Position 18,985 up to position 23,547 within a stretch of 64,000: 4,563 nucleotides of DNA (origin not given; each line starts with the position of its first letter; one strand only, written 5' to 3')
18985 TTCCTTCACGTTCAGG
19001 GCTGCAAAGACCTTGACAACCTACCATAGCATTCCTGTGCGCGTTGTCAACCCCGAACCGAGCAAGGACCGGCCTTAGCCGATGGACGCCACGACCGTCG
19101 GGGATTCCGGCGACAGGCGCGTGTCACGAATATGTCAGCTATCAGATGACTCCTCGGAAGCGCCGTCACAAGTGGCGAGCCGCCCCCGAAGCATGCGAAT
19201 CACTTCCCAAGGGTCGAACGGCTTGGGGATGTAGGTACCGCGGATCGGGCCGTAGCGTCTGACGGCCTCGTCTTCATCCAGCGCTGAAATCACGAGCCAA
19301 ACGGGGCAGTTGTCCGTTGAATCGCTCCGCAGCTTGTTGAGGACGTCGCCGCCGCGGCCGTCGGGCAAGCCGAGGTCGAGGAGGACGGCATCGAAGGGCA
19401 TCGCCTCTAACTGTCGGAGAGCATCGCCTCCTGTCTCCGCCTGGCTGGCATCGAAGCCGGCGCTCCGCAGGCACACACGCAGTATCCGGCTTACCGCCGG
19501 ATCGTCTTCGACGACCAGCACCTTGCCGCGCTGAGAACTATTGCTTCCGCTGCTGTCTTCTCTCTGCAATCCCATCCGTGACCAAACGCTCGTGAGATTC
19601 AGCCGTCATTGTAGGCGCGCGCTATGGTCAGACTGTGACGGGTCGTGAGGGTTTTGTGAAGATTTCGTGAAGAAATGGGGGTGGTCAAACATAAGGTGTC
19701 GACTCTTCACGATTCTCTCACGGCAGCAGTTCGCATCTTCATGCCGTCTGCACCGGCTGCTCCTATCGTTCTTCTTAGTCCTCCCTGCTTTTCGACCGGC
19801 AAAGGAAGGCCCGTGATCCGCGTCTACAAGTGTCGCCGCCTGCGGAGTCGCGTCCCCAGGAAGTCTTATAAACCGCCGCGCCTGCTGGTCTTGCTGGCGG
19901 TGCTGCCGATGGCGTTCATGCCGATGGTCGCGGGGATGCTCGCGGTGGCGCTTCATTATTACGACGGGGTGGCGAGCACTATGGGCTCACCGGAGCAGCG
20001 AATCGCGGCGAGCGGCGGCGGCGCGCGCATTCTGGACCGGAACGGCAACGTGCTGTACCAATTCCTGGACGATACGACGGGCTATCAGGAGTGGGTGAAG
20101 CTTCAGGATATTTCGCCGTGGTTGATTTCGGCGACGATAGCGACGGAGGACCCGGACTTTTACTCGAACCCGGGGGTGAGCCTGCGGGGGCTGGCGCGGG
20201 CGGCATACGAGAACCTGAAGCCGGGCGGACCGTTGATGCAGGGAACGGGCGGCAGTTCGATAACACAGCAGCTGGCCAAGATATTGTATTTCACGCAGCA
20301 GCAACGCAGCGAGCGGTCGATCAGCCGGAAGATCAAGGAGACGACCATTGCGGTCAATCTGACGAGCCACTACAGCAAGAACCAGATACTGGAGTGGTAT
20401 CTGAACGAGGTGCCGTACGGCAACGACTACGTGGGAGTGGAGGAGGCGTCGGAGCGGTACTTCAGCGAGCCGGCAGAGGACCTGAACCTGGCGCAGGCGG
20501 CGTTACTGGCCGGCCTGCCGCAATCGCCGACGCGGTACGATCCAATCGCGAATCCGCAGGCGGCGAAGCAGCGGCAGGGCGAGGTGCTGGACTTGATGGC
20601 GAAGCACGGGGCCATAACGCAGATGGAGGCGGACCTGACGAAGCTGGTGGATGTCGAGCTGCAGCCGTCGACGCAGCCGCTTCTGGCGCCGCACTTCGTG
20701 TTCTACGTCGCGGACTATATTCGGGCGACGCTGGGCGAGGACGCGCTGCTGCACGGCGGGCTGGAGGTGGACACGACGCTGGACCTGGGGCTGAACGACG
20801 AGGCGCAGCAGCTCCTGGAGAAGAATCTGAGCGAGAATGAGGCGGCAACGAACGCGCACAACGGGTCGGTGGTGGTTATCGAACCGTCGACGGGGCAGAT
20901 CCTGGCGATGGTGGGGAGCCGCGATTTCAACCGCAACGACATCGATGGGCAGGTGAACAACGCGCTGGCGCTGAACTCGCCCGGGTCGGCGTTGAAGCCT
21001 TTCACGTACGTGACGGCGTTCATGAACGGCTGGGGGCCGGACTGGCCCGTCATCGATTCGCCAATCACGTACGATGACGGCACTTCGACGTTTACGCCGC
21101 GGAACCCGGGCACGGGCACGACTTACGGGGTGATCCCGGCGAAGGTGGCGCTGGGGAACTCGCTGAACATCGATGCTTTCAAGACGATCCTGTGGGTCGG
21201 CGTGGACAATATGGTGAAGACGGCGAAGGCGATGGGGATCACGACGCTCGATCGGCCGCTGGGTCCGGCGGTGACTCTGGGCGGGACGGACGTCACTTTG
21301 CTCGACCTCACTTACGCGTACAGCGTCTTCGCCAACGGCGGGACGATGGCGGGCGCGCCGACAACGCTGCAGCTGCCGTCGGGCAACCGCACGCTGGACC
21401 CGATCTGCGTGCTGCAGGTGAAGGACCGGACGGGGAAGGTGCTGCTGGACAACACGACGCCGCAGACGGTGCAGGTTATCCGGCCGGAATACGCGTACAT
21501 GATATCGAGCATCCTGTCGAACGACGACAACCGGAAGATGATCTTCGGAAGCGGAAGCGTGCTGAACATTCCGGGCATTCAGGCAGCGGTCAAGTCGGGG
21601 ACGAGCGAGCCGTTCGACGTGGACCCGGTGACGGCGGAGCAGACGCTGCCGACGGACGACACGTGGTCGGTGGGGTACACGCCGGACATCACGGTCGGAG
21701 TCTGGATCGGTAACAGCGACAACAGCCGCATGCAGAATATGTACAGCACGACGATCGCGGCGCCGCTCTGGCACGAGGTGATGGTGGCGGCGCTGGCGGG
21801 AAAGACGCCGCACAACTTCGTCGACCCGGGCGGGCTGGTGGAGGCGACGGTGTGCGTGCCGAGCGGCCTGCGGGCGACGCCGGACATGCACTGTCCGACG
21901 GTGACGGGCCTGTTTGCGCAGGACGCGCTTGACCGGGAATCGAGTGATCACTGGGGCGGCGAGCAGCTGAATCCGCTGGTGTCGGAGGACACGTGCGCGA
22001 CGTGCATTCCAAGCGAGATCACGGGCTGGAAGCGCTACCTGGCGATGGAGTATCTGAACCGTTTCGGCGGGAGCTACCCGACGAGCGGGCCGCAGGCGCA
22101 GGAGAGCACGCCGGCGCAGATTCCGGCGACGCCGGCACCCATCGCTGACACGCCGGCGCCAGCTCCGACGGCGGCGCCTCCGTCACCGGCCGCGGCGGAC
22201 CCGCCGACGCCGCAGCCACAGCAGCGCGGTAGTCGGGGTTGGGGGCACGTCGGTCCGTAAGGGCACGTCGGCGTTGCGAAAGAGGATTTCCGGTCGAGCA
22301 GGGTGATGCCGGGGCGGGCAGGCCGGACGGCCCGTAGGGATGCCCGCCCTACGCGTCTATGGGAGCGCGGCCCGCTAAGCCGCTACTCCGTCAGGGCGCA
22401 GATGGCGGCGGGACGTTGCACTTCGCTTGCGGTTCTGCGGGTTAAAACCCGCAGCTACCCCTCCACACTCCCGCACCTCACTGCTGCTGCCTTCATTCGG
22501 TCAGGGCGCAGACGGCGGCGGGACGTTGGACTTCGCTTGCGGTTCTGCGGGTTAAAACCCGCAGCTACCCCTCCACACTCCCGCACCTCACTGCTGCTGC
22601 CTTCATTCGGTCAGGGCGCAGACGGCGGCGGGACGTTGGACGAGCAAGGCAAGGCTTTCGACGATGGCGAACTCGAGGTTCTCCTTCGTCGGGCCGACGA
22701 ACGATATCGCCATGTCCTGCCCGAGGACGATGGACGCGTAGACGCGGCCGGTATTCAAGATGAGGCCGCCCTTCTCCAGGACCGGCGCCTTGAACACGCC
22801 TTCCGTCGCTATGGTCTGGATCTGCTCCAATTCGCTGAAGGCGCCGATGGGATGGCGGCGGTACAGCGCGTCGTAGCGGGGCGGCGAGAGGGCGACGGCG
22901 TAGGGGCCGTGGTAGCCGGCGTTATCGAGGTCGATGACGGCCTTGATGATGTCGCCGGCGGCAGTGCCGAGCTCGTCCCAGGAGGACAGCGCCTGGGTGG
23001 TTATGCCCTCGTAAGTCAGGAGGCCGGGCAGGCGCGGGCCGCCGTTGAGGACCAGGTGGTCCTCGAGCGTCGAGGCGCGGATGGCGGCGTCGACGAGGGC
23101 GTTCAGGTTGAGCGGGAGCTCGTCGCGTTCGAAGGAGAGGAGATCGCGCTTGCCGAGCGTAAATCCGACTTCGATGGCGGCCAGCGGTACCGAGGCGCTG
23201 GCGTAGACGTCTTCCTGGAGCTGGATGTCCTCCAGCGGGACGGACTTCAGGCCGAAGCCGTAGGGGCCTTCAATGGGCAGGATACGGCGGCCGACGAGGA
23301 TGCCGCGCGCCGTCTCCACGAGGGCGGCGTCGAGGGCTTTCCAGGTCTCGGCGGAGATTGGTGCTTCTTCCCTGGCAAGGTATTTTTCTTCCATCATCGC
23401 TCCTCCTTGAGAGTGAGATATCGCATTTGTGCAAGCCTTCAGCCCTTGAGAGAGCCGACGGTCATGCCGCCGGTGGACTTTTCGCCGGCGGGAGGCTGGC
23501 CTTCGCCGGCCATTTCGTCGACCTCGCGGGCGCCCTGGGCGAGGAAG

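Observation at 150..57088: Six of about eleven frame-breaking indels sit on one 7-mer, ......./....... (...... plus one base)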

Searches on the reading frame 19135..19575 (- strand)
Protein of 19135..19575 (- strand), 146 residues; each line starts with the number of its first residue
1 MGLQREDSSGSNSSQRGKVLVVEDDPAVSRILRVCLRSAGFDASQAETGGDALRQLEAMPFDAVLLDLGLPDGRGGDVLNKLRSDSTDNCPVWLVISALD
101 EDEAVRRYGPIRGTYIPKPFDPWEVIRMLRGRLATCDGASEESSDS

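Call 30: search_protein_families(library=pfam, proteins=[window:19135-19575:-], max_evalue=0.000001)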
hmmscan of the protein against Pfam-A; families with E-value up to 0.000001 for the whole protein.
window:19135-19575:- (146 aa): 1 family
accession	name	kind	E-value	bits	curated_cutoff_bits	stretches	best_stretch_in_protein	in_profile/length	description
PF00072.30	Response_reg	-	3e-18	66.4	30.2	1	19-129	1-110/111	Response regulator receiver domain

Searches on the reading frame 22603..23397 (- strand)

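Call 30: search_protein_families(library=pfam, proteins=[window:22603-23397:-], max_evalue=0.000001)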
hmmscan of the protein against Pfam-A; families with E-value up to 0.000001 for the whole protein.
window:22603-23397:- (264 aa): 1 family
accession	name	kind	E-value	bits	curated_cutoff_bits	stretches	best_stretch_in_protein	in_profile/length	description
PF04454.18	Linocin_M18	-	4.3e-62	210.1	24.3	1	5-250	2-253/253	Encapsulating protein for peroxidase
